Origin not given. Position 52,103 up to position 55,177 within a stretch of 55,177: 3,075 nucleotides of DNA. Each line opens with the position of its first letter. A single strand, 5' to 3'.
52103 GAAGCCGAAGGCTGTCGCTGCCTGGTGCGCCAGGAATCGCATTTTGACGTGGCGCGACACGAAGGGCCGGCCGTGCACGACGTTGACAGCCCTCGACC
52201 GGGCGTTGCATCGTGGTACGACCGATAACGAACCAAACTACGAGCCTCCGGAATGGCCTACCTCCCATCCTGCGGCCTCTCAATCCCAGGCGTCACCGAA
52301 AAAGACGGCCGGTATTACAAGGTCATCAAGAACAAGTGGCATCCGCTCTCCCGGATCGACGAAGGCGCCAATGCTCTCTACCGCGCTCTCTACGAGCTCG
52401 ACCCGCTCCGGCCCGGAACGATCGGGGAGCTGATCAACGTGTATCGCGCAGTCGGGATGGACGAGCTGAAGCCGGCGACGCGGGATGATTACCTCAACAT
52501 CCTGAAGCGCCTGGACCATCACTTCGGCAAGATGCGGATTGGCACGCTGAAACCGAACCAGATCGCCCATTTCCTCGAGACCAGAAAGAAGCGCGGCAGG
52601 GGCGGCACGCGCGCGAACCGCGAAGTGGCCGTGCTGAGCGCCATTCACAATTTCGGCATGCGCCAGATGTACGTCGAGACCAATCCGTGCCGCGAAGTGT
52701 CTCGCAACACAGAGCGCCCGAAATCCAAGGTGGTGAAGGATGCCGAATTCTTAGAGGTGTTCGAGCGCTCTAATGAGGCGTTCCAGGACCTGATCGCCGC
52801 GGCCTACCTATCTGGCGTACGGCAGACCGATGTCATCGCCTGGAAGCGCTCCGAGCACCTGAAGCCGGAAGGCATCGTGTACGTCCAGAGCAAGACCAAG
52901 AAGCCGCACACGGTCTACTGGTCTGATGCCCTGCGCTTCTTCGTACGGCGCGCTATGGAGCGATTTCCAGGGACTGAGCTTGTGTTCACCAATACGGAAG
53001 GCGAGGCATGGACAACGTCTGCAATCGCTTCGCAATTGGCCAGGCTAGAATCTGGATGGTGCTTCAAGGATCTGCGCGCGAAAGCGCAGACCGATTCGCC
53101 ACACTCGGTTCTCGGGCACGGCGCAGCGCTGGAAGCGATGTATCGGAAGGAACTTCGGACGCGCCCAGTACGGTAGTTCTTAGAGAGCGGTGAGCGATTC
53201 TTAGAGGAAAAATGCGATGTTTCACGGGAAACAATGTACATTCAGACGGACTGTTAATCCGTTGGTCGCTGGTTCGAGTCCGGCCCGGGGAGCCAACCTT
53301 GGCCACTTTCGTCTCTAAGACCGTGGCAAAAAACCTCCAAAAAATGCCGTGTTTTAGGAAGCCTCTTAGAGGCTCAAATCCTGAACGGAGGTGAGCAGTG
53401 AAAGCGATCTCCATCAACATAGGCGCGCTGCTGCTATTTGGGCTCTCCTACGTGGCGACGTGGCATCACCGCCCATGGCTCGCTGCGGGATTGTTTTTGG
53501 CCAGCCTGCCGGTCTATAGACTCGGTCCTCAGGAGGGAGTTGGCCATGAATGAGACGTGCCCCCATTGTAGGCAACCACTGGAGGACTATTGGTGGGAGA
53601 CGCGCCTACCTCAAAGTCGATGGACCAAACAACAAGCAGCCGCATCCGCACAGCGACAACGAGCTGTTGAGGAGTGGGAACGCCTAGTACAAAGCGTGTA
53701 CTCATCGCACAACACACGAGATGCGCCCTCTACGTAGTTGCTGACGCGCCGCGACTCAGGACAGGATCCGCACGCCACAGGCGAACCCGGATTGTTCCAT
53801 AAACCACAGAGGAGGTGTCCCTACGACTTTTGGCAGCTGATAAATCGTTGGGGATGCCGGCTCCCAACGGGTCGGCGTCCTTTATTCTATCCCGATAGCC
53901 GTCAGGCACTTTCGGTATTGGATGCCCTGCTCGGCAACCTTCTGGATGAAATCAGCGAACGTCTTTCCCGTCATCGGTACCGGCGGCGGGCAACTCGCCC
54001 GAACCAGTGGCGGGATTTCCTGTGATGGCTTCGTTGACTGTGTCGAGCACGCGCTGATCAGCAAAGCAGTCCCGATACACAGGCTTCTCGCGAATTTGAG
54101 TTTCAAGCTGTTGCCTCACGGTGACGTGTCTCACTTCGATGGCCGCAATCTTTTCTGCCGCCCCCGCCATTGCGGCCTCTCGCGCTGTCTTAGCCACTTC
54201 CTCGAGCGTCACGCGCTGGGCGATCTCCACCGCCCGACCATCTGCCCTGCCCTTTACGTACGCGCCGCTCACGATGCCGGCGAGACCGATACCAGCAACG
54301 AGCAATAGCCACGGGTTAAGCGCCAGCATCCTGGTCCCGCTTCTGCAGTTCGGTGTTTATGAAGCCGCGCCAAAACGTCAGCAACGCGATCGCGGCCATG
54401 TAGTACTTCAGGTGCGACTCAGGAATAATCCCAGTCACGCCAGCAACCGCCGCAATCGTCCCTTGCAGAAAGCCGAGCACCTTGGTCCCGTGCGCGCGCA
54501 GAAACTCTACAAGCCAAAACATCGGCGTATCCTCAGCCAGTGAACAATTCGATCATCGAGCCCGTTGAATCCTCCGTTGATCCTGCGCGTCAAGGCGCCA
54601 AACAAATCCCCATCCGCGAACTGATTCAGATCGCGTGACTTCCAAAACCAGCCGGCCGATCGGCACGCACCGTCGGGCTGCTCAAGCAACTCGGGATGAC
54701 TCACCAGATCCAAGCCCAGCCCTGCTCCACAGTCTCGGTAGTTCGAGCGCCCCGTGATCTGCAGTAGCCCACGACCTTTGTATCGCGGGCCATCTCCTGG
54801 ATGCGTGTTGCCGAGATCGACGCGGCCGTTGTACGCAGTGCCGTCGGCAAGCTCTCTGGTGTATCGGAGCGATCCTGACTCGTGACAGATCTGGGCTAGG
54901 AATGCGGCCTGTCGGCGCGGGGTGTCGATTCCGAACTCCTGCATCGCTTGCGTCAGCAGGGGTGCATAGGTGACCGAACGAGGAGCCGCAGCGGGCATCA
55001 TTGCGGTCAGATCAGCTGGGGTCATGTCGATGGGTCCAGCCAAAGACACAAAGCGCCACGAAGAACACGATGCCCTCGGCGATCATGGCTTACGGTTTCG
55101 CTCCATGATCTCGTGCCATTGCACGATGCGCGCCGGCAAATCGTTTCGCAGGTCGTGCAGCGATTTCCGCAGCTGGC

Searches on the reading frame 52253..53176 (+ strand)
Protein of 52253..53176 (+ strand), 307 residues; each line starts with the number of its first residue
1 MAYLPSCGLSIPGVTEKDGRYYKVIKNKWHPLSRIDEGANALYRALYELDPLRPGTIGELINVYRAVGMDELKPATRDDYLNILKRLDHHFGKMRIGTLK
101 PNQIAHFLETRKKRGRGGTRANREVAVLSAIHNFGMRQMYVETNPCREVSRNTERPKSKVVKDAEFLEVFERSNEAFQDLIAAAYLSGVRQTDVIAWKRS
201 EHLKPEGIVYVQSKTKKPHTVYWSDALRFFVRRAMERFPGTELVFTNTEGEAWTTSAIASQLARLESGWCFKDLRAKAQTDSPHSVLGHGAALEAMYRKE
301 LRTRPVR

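Call 37: search_protein_families(library=pfam, proteins=[window:52253-53176:+], max_evalue=0.001)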
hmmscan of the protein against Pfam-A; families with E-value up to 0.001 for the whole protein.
window:52253-53176:+ (307 aa): 2 families
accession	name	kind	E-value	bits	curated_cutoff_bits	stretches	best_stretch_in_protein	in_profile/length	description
PF14659.12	Phage_int_SAM_3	-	0.0002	21.9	22.6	1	56-108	1-54/58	Phage integrase, N-terminal SAM-like domain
PF22022.2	Phage_int_M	-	0.00028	21.5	27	1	70-150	14-94/96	Phage integrase central domain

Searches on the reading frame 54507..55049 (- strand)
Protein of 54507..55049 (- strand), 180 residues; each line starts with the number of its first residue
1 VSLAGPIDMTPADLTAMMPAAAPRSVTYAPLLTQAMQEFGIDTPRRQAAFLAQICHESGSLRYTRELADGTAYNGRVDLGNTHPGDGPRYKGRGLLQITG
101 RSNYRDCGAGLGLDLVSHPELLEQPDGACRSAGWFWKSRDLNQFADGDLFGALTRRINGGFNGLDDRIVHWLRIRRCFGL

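Call 38: search_protein_families(library=pfam, proteins=[window:54507-55049:-], max_evalue=0.001)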
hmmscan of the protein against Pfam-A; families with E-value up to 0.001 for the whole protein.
window:54507-55049:- (180 aa): 1 family
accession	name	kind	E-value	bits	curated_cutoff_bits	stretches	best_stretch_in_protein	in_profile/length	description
PF00182.24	Glyco_hydro_19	-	6.1e-09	36.4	25.5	1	63-140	82-158/232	Chitinase class I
